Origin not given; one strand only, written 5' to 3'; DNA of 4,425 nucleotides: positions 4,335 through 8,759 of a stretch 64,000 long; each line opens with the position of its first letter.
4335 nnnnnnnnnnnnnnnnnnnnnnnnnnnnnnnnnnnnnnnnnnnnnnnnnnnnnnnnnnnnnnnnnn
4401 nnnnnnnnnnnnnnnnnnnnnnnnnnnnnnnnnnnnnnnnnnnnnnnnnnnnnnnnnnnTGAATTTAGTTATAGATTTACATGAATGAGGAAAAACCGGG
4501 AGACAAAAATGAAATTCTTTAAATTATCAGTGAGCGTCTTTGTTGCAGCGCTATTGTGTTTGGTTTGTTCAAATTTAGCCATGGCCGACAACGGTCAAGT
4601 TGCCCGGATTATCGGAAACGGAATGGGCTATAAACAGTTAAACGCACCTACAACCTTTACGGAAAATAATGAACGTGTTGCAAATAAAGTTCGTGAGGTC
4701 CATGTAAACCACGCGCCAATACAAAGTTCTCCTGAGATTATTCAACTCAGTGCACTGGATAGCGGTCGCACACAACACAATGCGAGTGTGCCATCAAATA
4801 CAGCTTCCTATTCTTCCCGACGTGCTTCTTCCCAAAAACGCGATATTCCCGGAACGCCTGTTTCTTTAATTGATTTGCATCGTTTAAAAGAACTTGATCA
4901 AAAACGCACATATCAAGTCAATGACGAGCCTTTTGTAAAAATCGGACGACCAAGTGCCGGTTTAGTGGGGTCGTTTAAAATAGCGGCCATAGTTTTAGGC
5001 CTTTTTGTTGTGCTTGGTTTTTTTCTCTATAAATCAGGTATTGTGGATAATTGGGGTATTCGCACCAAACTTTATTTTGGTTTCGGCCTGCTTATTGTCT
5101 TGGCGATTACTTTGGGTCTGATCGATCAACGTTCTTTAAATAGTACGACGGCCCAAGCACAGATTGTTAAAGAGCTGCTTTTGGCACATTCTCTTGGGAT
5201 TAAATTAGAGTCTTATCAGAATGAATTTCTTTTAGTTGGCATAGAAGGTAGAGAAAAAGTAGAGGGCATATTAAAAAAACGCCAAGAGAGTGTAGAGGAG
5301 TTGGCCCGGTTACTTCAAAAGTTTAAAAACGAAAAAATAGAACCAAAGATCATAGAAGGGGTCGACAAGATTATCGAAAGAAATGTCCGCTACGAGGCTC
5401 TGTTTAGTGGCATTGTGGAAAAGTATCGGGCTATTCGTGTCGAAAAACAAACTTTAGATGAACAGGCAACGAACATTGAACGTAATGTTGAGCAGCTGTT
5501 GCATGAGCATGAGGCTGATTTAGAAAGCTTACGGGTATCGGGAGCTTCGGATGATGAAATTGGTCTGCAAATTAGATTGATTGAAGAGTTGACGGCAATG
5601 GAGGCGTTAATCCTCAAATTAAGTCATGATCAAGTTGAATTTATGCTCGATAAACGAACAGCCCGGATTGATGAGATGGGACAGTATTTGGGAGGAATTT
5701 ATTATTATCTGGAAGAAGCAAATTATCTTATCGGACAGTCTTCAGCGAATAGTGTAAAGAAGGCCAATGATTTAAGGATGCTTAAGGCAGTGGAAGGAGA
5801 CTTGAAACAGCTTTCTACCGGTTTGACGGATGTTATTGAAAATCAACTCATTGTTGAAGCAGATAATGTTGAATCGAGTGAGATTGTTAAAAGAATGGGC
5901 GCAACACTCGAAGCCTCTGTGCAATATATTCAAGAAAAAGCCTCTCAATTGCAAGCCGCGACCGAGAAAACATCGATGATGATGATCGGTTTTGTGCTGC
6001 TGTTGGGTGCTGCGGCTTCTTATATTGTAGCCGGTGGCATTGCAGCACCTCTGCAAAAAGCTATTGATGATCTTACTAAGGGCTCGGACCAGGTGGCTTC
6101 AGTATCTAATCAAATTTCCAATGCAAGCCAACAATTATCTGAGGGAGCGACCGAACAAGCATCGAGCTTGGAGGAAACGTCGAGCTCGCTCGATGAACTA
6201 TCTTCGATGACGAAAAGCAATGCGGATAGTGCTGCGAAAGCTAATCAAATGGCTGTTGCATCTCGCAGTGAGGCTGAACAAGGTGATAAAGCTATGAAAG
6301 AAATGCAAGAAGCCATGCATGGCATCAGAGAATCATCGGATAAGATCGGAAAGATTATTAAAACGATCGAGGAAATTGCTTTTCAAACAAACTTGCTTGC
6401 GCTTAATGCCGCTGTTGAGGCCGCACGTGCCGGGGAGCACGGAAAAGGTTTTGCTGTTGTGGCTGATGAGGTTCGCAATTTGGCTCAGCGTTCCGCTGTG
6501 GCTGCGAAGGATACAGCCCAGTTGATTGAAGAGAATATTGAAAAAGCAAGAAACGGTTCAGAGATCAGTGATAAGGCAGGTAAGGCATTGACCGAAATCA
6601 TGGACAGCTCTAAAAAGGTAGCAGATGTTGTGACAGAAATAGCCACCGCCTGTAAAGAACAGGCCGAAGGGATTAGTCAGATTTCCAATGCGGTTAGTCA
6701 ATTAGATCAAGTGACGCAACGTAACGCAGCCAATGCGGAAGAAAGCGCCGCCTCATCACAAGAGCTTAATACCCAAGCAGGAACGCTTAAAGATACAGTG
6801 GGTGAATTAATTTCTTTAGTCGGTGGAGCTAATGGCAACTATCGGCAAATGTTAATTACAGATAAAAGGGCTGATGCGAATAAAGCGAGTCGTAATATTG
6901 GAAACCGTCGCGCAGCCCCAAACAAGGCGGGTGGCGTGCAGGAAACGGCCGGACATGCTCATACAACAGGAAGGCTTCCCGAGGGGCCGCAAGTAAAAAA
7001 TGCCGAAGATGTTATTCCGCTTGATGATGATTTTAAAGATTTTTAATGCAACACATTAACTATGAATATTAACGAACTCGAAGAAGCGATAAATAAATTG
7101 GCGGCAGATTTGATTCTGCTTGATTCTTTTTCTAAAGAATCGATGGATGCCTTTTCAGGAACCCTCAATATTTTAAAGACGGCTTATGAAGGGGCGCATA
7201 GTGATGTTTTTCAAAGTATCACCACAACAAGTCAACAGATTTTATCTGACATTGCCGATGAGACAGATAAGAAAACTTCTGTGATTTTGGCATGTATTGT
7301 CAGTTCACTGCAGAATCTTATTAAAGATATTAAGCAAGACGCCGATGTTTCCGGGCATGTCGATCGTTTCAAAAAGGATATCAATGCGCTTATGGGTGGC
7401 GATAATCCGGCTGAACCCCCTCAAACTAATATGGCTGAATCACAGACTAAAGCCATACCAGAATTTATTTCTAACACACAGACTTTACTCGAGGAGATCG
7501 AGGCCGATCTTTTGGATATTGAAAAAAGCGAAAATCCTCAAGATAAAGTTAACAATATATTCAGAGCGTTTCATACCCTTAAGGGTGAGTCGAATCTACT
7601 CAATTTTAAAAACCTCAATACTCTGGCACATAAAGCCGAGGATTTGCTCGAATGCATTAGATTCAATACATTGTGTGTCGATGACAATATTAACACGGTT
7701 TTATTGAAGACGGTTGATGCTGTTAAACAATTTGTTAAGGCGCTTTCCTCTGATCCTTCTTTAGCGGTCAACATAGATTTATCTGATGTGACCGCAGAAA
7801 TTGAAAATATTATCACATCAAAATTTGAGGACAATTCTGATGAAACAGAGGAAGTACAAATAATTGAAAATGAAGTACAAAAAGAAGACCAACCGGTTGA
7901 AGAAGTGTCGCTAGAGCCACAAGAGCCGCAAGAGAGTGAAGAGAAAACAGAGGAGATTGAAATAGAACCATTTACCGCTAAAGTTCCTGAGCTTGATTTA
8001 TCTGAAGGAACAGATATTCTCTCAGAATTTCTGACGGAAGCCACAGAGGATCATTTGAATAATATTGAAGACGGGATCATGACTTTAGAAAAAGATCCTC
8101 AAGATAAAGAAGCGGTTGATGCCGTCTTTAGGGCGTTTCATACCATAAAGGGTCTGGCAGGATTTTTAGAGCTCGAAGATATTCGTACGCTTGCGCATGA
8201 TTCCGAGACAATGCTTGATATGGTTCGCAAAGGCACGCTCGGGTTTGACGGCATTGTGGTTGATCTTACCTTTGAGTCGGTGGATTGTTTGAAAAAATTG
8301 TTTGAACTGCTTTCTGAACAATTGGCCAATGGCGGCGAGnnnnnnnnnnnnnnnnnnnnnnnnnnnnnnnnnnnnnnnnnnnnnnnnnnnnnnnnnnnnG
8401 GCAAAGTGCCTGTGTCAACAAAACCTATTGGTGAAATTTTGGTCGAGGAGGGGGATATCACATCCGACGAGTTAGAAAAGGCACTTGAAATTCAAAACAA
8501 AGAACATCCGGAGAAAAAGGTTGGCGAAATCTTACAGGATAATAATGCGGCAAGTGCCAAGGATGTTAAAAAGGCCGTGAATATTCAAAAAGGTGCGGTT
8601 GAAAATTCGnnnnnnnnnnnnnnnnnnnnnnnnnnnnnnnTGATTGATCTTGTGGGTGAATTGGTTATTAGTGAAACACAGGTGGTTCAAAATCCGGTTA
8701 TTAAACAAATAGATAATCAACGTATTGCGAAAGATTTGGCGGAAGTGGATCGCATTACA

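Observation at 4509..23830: Unusually elaborate chemosensory cluster with an extra CheD, embedded CBS protein and a multi-kinase tail, and no flagellar genes nearby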

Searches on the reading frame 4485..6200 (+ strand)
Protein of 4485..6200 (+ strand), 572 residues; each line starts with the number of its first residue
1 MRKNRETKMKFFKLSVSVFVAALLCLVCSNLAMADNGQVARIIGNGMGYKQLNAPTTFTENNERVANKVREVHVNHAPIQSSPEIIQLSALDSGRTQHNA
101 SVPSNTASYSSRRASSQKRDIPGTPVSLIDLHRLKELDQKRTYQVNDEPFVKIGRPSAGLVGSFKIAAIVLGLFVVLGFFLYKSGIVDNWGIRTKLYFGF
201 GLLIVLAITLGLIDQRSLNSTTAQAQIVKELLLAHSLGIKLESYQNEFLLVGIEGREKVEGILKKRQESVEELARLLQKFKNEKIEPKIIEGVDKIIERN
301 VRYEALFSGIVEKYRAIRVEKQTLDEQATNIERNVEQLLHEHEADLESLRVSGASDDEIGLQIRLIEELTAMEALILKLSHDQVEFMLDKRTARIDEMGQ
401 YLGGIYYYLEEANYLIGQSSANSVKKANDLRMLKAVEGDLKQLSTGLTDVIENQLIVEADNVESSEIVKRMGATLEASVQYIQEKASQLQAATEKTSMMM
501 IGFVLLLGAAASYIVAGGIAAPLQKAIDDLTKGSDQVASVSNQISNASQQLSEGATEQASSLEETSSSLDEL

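Call 22: search_protein_families(library=pfam, proteins=[window:4485-6200:+], max_evalue=1)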
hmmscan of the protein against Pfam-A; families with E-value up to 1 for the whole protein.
window:4485-6200:+ (572 aa): 3 families
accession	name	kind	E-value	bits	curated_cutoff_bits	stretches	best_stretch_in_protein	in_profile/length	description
PF25283.1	DUF7873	-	0.025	14.8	27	1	298-349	26-77/244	Family of unknown function (DUF7873)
PF07431.17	DUF1512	-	0.096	12.8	25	0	430-497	47-114/177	Protein of unknown function (DUF1512) N-terminal domain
PF07690.21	MFS_1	-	0.94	8.8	33.4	1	164-213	237-288/347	Major Facilitator Superfamily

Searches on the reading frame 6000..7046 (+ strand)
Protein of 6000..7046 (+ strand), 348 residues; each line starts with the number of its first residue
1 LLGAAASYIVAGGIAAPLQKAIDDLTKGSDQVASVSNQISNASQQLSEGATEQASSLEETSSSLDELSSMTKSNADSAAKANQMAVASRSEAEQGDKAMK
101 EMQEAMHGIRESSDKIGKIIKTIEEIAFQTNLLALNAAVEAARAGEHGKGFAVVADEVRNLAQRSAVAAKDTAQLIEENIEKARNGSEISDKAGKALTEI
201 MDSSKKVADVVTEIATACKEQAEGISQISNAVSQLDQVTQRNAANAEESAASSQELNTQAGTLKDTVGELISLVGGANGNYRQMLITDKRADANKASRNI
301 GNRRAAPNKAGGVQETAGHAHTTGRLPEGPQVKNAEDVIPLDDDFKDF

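Call 59: search_solved_structures(query=window:6000-7046:+, max_evalue=1e-10, show_alignments=4)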
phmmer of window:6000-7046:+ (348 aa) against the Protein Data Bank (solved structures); distinct sequences matched with E-value up to 1e-10: 13.
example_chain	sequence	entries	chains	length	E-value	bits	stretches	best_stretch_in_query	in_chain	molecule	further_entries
3zx6_A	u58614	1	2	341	5.1e-56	194.1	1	17-267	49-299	HAMP, METHYL-ACCEPTING CHEMOTAXIS PROTEIN I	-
8c5v_I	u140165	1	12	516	6.6e-55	190.5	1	17-267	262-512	Methyl-accepting chemotaxis protein I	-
6s1k_E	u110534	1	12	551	6.9e-55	190.4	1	17-267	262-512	Methyl-accepting chemotaxis protein I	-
1qu7_A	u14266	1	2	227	1.5e-51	179.5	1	52-267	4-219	METHYL-ACCEPTING CHEMOTAXIS PROTEIN I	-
31cj_A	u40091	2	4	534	7e-44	154.3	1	21-267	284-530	Aerotaxis receptor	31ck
2ch7_A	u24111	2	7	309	3e-22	83.3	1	20-280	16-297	METHYL-ACCEPTING CHEMOTAXIS PROTEIN | Methyl-accepting chemotaxis protein 2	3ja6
2ch7_B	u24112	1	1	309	5.1e-22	82.6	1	20-280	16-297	METHYL-ACCEPTING CHEMOTAXIS PROTEIN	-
3ja6_H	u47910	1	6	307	5.3e-22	82.5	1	20-280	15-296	Methyl-accepting chemotaxis protein 2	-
6s18_A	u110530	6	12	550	3.8e-17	66.6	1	34-275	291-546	Aromatic acid chemoreceptor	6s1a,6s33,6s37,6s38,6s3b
4jpb_B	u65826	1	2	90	1.4e-13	54.8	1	106-184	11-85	Methyl-accepting chemotaxis protein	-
3ur1_C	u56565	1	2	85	2.5e-13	54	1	112-184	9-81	Methyl-accepting chemotaxis protein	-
3g6b_A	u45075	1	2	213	4.1e-13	53.3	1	95-238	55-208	Methyl-accepting chemotaxis protein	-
3g67_A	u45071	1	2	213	8.1e-13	52.4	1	95-232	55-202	Methyl-accepting chemotaxis protein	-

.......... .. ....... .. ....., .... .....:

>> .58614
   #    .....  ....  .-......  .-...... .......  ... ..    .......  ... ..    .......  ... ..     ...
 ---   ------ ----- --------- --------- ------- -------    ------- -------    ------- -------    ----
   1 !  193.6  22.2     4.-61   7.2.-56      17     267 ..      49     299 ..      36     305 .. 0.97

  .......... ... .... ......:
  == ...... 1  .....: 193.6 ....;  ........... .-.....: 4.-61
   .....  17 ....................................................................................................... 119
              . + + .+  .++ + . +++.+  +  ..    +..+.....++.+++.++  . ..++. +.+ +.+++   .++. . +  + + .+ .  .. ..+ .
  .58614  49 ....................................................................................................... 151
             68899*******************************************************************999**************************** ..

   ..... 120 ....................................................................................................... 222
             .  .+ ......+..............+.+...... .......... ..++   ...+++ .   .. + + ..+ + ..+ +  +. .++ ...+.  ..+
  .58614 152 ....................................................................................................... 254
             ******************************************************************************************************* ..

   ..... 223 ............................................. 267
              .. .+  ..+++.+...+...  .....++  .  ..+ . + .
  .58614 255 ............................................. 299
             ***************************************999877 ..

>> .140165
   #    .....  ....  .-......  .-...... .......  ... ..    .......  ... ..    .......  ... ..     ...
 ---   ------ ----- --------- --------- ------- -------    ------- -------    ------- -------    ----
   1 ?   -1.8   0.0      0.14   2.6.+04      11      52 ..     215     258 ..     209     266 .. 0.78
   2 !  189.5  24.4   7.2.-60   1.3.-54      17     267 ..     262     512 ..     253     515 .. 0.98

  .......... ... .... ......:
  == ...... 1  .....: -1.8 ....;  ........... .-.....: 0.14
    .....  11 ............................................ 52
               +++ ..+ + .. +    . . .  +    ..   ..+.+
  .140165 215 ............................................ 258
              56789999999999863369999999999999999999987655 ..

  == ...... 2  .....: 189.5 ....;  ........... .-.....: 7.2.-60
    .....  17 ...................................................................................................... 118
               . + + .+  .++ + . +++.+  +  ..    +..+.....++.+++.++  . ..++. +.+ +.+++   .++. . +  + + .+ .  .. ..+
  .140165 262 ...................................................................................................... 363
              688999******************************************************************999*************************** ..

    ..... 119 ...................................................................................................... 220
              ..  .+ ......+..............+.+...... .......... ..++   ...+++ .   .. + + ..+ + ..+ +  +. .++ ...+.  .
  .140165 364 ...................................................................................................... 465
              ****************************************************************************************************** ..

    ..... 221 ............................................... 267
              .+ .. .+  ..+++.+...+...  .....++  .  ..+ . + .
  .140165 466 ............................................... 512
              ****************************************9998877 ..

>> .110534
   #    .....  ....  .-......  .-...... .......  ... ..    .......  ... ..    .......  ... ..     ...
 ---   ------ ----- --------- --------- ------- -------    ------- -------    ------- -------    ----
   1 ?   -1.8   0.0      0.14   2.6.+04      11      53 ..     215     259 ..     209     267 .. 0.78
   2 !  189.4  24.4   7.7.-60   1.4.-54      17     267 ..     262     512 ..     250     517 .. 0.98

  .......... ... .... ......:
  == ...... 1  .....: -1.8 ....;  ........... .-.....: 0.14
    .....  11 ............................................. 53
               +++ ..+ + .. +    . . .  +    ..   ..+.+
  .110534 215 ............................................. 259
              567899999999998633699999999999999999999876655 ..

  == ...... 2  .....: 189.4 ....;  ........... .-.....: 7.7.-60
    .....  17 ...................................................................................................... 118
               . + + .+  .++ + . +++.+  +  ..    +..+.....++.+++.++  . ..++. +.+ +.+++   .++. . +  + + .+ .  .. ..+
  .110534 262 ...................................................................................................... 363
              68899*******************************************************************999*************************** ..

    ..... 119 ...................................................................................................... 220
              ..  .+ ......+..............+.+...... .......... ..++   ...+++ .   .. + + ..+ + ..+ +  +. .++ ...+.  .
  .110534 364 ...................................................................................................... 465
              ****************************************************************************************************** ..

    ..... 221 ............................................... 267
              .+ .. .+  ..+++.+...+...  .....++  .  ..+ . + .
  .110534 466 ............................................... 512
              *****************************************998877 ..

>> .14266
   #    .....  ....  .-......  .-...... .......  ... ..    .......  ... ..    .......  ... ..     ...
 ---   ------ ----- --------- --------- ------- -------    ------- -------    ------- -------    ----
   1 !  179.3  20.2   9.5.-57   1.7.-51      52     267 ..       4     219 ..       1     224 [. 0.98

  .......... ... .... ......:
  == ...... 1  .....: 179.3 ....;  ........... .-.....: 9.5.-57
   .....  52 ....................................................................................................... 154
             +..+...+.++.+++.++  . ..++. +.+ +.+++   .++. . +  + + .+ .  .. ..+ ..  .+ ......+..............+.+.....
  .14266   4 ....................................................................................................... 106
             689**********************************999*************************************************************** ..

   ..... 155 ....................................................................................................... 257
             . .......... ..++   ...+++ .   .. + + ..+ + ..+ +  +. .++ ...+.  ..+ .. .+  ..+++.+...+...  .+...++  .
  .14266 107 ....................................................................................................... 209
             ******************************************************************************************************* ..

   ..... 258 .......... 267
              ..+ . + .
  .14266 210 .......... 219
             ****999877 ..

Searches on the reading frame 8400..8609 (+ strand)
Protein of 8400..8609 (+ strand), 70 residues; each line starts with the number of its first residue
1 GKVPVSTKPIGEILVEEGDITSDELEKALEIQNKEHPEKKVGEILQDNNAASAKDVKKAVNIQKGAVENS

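Call 85: search_solved_structures(query=window:8400-8609:+, max_evalue=10, show_alignments=3)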
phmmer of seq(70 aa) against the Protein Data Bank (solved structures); distinct sequences matched with E-value up to 10: 7.
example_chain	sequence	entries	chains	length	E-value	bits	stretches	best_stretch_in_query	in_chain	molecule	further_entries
6f8l_G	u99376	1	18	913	5.1e-08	36.5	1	9-64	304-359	Type IV pilus assembly protein PilF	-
6olj_C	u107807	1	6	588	0.0072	20.4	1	8-65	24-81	Type IV pilus biogenesis ATPase PilB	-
5tsg_B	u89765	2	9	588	0.0072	20.4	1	8-65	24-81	Type IV pilus biogenesis ATPase PilB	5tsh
5zfr_A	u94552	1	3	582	0.014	19.4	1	4-63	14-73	Type IV pilus biogenesis ATPase PilB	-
5mq7_0A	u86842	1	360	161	0.42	14.8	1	16-39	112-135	6,7-dimethyl-8-ribityllumazine synthase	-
5htl_A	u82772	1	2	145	0.5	14.6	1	7-42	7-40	MSHA biogenesis protein MshE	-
6ejf_G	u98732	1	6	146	0.81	13.9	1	7-34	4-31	Type IV pilus assembly protein PilF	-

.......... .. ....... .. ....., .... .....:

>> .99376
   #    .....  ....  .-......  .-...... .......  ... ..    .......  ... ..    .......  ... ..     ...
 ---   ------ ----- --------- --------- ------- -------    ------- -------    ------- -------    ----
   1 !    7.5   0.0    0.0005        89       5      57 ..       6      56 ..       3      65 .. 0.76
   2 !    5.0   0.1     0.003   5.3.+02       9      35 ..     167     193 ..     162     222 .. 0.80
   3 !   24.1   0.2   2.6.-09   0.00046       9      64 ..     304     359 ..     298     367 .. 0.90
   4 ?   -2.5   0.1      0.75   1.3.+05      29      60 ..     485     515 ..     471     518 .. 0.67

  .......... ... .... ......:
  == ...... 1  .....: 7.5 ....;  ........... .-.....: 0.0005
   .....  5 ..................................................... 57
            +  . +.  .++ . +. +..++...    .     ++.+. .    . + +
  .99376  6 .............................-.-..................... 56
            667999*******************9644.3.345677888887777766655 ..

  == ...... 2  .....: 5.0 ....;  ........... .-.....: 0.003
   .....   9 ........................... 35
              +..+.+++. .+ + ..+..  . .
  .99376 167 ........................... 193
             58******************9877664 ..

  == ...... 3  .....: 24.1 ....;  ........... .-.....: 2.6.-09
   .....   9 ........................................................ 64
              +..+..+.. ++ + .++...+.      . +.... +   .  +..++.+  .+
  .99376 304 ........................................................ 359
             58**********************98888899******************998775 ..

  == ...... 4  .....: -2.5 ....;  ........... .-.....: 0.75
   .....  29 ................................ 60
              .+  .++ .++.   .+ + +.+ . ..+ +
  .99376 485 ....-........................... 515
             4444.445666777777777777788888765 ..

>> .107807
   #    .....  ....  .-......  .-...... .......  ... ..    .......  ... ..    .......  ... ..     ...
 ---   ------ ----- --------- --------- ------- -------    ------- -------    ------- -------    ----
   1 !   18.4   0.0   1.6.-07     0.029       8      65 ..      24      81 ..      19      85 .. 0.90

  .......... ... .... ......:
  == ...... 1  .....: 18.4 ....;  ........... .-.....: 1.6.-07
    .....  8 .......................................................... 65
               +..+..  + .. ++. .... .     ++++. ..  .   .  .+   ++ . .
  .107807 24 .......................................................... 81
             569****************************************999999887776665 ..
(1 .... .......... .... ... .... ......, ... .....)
